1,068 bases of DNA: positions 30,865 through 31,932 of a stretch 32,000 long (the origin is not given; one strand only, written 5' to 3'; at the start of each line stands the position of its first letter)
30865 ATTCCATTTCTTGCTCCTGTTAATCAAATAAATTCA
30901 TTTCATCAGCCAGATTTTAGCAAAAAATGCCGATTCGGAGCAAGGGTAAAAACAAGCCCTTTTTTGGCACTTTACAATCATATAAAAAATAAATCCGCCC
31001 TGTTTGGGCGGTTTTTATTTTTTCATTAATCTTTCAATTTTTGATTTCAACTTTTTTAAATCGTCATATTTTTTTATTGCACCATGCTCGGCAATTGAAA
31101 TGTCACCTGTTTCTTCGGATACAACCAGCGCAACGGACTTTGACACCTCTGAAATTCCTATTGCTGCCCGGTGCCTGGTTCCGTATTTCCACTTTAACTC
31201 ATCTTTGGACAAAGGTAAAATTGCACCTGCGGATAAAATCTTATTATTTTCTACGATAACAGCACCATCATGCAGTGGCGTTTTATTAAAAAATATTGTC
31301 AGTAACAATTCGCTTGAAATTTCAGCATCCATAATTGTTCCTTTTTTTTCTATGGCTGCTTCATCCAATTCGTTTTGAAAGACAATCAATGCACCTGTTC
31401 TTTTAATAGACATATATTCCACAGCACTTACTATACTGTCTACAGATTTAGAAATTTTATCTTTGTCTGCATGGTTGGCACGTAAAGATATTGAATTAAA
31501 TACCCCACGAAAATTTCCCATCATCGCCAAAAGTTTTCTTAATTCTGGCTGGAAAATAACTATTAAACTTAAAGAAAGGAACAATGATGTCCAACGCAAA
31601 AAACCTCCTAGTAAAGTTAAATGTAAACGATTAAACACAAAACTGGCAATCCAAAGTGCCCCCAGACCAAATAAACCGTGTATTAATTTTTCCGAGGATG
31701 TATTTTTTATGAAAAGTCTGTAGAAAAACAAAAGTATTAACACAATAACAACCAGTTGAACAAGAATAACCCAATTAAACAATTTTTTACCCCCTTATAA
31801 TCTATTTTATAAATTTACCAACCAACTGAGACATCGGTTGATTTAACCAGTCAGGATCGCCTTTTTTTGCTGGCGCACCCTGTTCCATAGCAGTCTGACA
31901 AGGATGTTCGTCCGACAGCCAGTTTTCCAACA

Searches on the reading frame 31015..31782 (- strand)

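Call 35: search_protein_families(library=pfam, proteins=[window:31015-31782:-], max_evalue=0.0001)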
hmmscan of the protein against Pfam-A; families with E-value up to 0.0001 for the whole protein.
window:31015-31782:- (255 aa): 1 family
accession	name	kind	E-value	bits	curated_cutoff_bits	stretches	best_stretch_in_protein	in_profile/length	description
PF02457.21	DAC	-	2.9e-40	137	27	1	119-235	2-118/119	DisA bacterial checkpoint controller nucleotide-binding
